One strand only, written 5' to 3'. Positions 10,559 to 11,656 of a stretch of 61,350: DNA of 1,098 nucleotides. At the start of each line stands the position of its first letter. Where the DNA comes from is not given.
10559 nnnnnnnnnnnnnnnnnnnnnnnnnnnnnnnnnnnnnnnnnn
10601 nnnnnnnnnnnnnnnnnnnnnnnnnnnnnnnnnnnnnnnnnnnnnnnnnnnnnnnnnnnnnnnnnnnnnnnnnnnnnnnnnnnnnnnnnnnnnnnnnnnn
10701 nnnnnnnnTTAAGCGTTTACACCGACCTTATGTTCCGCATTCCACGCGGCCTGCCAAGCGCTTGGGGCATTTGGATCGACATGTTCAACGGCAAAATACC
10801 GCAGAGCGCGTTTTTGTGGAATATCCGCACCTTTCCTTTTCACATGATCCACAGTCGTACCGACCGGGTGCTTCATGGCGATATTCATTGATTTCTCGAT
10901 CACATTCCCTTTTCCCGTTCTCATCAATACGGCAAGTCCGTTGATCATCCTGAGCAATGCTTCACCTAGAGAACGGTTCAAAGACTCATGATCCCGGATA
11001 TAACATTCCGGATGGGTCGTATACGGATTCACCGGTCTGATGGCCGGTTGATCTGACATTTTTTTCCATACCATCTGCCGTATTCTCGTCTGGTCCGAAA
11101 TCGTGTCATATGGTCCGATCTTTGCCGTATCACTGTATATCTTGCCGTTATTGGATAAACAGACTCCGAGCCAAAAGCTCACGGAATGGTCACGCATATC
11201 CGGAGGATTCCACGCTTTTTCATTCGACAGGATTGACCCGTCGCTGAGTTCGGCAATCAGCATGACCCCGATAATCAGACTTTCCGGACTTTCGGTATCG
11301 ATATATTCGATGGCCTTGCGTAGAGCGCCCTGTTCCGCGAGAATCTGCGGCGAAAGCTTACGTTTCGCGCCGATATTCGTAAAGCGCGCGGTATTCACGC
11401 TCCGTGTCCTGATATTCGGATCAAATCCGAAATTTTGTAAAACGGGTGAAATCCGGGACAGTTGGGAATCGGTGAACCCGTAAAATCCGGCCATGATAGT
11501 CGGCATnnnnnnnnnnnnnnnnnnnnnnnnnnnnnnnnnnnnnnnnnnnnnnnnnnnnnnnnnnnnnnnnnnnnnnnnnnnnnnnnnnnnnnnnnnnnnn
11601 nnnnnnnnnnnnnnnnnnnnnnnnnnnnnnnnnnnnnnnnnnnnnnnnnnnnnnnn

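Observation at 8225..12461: Cluster of four highly diverged Maf-like genes that appear to be pseudo-enzymes, each with its own promoter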

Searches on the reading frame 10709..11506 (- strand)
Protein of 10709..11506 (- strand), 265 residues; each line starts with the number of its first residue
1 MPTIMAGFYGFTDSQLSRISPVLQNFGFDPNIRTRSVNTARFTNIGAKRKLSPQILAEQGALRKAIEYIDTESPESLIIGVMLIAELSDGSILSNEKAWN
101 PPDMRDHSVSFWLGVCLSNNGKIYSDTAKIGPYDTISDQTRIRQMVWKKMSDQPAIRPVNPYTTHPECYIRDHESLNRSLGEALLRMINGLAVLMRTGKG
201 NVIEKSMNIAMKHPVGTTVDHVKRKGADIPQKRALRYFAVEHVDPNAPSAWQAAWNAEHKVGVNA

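Call 3: search_protein_families(library=pfam, proteins=[window:10709-11506:-], max_evalue=10)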
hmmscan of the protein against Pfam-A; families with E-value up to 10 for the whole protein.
window:10709-11506:- (265 aa): 0 families

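Call 4: search_protein_families(library=ncbifam, proteins=[window:10709-11506:-], max_evalue=10)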
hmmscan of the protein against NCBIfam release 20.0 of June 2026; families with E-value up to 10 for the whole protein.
window:10709-11506:- (265 aa): 0 families

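Call 6: search_protein_families(library=phrogs, proteins=[window:10709-11506:-], max_evalue=1)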
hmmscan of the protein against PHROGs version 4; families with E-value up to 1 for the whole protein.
window:10709-11506:- (265 aa): 1 family
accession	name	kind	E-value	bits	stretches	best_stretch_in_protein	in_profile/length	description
phrog_8472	-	unknown function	0.086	14.2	1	212-241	24-53/89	-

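Call 7: search_protein_families(library=padloc, proteins=[window:10709-11506:-], max_evalue=1)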
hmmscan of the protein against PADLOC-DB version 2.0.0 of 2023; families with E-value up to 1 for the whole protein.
window:10709-11506:- (265 aa): 0 families

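Call 11: search_solved_structures(query=window:10709-11506:-, max_evalue=10, show_alignments=2)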
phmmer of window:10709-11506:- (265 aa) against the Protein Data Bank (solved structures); distinct sequences matched with E-value up to 10: 5.
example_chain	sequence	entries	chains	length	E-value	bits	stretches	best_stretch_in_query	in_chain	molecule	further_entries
5mfb_A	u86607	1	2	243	0.71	12.6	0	39-91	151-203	YIII(Dq)4CqI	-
4d4e_A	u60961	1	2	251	0.89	12.2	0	39-91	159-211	ARMADILLO REPEAT PROTEIN ARM00016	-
3kd7_A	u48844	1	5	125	1.1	12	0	232-262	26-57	CTPR390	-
4d49_A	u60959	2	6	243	3.4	10.3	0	44-92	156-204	ARMADILLO REPEAT PROTEIN ARM00027 | YIII(Dq.V1)4CPAF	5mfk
5mfi_A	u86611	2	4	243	4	10.1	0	43-91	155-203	YIII(Dq.V2)4CqI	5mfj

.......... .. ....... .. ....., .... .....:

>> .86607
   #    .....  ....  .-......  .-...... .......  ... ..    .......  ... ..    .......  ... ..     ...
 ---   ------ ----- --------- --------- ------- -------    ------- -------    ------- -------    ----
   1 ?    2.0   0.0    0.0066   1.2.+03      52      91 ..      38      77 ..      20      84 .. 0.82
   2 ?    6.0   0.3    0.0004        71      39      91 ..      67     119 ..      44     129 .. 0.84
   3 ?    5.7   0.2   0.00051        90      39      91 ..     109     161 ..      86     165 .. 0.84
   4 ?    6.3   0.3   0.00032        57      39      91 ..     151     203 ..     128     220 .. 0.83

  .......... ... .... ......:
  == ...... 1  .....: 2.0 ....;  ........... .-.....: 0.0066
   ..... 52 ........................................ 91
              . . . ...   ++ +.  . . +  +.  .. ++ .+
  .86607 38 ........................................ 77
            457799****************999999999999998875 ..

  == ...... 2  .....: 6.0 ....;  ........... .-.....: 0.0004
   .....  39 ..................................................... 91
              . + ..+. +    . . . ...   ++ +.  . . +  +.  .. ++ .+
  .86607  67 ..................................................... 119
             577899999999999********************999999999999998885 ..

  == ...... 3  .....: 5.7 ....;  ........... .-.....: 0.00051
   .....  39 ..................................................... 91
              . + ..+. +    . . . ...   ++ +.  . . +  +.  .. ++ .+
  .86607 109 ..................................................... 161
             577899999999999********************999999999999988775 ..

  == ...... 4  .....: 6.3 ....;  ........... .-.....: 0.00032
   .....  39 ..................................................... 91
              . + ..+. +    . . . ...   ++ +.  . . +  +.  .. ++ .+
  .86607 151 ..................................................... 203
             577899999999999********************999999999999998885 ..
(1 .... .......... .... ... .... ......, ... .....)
